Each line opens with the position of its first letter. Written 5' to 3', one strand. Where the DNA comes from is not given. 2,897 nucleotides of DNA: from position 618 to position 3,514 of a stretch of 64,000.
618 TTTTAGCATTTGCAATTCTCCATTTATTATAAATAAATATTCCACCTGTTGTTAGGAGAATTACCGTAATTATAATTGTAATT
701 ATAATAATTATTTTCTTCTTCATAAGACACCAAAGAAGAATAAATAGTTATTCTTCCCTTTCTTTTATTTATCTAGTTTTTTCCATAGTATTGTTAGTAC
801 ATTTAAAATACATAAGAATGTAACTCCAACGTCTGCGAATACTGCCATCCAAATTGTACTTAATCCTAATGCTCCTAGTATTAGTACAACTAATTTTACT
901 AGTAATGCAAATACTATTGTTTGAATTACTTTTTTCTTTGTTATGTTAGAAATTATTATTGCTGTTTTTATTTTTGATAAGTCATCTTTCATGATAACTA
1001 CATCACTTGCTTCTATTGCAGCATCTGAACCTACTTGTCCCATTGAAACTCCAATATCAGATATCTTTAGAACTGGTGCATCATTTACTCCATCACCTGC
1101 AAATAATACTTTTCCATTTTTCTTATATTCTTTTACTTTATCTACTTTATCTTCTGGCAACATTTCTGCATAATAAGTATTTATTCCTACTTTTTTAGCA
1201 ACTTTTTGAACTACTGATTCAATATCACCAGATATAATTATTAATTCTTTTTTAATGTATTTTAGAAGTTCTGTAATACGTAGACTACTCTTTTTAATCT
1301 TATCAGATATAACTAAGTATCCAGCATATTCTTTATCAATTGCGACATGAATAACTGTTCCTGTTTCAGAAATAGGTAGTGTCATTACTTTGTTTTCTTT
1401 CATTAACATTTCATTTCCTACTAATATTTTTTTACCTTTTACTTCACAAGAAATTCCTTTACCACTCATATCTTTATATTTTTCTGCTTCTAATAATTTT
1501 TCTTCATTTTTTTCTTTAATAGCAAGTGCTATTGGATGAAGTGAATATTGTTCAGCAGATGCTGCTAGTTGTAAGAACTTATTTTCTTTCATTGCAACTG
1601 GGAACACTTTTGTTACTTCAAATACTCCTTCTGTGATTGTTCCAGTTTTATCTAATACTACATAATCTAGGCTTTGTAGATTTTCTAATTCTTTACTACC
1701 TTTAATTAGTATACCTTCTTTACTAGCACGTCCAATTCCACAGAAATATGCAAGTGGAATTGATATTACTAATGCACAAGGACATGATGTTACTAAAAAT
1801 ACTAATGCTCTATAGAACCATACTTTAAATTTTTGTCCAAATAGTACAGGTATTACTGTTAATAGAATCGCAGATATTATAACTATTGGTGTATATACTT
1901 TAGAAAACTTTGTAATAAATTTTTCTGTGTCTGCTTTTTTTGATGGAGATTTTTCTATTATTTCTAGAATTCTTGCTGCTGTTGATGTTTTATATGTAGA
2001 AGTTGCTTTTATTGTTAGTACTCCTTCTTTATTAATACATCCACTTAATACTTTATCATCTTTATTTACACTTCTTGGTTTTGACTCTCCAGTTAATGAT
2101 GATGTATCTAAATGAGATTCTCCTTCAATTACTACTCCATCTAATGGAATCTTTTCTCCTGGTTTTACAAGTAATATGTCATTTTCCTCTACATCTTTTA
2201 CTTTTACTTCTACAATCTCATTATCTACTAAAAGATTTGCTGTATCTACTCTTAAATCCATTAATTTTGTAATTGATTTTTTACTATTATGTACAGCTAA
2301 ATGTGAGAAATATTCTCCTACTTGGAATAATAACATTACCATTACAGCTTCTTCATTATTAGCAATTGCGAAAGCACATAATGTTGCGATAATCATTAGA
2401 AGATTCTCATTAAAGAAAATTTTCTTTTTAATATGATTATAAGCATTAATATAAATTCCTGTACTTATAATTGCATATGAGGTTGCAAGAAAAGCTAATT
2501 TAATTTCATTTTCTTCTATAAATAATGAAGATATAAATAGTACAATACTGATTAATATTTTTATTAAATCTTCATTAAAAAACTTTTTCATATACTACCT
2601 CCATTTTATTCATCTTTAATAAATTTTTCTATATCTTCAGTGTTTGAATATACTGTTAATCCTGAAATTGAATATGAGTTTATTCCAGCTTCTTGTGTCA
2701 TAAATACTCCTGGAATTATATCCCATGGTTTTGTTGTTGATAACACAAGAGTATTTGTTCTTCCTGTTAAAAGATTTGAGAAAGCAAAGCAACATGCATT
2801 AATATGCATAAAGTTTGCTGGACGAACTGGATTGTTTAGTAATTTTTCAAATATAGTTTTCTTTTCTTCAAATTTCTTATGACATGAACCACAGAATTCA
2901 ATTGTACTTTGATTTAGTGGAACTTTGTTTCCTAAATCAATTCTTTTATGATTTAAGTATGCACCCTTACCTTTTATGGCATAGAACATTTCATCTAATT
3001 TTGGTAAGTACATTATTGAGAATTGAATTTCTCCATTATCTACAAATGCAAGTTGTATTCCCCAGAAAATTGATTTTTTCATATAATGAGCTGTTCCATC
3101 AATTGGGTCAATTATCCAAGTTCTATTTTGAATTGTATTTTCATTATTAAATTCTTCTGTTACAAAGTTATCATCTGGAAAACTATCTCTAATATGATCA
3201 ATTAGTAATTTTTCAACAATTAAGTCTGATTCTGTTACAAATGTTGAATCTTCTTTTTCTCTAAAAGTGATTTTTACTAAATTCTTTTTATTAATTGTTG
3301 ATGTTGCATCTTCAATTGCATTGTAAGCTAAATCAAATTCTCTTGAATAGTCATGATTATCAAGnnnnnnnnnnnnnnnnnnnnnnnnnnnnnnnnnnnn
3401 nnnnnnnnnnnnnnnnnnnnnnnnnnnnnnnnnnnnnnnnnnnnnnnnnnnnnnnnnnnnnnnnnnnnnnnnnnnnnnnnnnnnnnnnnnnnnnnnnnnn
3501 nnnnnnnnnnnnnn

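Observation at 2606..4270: Single-polypeptide fusion of a PfkB sugar kinase and an inositol-monophosphatase-family phosphatase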

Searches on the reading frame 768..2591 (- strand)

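Call 74: search_protein_families(library=pfam, proteins=[window:768-2591:-], max_evalue=0.001)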
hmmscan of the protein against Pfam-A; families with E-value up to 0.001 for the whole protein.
window:768-2591:- (608 aa): 2 families
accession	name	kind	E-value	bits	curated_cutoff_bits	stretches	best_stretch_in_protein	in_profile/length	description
PF00122.25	E1-E2_ATPase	-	1.2e-49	168.7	28.1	1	114-291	3-180/181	E1-E2 ATPase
PF00702.32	Hydrolase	-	1.3e-21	78.3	26.4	1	309-509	2-188/191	haloacid dehalogenase-like hydrolase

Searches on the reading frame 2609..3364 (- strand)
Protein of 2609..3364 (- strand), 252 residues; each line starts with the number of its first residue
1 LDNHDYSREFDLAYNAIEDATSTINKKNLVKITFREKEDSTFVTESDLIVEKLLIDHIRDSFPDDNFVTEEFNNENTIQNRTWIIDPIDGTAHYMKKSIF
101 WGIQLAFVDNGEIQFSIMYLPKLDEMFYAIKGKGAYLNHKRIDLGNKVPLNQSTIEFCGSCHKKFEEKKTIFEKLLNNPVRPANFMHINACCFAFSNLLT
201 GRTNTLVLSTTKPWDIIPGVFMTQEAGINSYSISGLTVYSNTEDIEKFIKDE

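Call 20: search_solved_structures(query=window:2609-3364:-, max_evalue=1e-8, show_alignments=4)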
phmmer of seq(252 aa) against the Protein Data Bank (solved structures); distinct sequences matched with E-value up to 1e-8: 29.
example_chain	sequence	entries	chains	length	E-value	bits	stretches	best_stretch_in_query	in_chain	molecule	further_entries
2p3n_A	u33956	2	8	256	2.1e-25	92.8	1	41-235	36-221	Inositol-1-monophosphatase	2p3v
9vep_A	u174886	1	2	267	3.7e-23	85.4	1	34-235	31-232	Inositol-1-monophosphatase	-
6tqn_T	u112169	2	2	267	7.6e-22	81.1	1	33-228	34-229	Inositol monophosphatase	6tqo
6ib7_A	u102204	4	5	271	8e-22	81.1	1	33-228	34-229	Inositol-1-monophosphatase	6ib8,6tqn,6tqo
2qfl_A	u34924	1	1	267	1.4e-21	80.2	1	33-228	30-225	Inositol-1-monophosphatase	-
4as5_A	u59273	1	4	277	4.3e-19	72.1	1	38-227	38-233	INOSITOL MONOPHOSPHATASE 1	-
7vce_A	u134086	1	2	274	6.6e-19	71.5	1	39-228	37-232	Inositol monophosphatase 1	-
1awb_A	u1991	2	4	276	6.7e-19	71.5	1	39-228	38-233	MYO-INOSITOL MONOPHOSPHATASE | INOSITOL MONOPHOSPHATASE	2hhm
1ima_A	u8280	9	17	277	6.8e-19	71.5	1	39-228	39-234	INOSITOL MONOPHOSPHATASE | INOSITOL MONOPHOSPHATASE 1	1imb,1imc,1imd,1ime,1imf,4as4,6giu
6zk0_AAA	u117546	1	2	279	7e-19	71.4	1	39-228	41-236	Inositol monophosphatase 1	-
2bji_A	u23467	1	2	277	9.9e-19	70.9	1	31-217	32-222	INOSITOL-1(OR 4)-MONOPHOSPHATASE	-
2pcr_A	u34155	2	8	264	2.6e-18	69.6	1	30-232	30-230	Inositol-1-monophosphatase | Fructose-1,6-bisphosphatase/inositol-1-monophosphatase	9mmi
2fvz_A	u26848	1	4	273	5.9e-16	61.8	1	39-227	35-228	Inositol monophosphatase 2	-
2czh_A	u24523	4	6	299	7.7e-16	61.5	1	39-227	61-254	Inositol monophosphatase 2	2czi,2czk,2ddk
3luz_A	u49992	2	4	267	9.2e-16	61.2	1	37-227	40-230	Extragenic suppressor protein suhB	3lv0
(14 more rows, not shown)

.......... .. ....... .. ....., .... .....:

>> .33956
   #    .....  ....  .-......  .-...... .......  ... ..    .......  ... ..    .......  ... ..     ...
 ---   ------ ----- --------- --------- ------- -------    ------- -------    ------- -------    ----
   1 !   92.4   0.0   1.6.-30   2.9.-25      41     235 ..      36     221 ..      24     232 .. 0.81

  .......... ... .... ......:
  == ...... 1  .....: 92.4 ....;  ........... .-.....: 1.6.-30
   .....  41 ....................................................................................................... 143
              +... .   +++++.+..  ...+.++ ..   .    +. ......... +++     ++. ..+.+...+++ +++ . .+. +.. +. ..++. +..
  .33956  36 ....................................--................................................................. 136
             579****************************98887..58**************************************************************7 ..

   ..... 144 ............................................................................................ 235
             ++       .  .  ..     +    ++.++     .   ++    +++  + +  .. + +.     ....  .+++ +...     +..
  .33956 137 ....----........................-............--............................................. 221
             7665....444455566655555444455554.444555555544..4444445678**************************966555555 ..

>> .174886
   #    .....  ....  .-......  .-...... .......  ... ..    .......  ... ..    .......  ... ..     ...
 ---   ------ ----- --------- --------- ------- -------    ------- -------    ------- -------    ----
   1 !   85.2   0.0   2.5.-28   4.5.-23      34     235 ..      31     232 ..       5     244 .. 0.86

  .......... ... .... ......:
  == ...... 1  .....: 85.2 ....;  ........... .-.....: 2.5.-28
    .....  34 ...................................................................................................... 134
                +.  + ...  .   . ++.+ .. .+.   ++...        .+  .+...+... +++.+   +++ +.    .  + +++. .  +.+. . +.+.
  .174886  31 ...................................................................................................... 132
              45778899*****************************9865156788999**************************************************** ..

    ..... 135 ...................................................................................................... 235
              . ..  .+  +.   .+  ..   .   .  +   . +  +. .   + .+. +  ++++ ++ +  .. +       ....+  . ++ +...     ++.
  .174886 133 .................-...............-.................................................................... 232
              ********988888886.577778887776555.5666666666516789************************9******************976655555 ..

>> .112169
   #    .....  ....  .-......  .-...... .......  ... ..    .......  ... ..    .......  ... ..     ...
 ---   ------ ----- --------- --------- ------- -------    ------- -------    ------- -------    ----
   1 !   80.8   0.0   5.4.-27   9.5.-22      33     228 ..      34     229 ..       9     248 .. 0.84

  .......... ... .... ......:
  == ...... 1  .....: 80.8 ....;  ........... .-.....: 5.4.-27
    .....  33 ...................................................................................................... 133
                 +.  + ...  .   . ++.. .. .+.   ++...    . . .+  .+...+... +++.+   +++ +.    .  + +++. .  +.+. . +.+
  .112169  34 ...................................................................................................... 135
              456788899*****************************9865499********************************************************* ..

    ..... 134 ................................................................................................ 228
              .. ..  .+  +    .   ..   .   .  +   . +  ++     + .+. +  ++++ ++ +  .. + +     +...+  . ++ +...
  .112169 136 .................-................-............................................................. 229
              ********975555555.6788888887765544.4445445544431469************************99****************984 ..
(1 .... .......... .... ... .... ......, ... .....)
